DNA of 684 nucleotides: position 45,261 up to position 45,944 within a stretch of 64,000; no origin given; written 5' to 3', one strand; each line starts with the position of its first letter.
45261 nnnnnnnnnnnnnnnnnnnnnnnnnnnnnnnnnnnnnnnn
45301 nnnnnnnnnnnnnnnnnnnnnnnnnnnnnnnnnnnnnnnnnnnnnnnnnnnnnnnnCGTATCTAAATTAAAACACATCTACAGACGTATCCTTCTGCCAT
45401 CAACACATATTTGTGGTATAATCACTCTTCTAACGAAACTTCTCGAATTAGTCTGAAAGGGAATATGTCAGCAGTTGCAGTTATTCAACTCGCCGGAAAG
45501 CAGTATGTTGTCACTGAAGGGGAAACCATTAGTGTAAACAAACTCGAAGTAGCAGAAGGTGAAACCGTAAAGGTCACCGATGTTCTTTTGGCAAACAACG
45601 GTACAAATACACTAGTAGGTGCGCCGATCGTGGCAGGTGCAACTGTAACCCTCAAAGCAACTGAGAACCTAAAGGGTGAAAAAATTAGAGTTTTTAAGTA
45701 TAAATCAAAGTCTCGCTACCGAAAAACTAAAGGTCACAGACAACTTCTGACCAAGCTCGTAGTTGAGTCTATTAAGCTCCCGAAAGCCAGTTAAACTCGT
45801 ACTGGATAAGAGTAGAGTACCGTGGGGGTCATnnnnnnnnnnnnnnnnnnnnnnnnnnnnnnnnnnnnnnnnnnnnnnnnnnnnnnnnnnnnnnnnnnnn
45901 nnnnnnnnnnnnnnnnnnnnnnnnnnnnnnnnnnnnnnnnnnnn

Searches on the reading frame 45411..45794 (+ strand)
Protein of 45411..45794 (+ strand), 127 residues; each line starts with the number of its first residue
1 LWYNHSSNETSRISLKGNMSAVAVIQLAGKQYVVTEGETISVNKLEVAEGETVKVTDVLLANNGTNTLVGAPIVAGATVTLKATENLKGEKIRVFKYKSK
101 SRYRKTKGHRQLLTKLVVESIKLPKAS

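Call 55: search_protein_families(library=pfam, proteins=[window:45411-45794:+], max_evalue=0.0001)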
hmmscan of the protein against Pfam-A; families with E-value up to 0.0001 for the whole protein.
window:45411-45794:+ (127 aa): 1 family
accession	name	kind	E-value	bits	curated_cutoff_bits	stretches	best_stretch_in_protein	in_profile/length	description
PF00829.26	Ribosomal_L21p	-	6.6e-31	106.9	27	1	22-121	2-99/99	Ribosomal prokaryotic L21 protein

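Call 56: list_cluster_members(proteins=[window:45411-45794:+, window:34327-35649:+, window:28793-29836:+, window:39935-42817:+, window:19794-20687:+, window:47587-48411:+, window:3580-4254:+, window:2480-3583:+])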
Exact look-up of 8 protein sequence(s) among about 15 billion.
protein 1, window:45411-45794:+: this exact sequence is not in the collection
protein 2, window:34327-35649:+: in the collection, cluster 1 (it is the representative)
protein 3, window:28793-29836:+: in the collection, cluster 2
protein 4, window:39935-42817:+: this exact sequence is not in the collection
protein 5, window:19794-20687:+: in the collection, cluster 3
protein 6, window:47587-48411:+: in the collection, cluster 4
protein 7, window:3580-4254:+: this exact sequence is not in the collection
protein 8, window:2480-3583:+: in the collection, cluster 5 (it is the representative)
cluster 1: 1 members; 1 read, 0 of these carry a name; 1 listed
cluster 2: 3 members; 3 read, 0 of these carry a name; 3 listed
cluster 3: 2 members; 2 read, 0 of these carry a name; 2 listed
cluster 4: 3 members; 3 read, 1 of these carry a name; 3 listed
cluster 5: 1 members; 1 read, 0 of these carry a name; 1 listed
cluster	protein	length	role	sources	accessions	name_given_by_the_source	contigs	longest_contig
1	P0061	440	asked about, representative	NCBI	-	-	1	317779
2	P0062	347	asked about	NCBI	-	-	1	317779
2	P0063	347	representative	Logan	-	-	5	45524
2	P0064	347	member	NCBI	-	-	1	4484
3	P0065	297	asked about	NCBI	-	-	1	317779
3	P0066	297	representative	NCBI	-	-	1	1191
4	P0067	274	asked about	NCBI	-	-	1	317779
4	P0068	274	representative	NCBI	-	-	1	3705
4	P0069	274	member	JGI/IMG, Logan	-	ParB family chromosome partitioning protein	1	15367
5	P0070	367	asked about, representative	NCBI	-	-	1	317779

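Call 86: find_encoding_contigs(protein=P0061, flank=1000, max_places=2)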
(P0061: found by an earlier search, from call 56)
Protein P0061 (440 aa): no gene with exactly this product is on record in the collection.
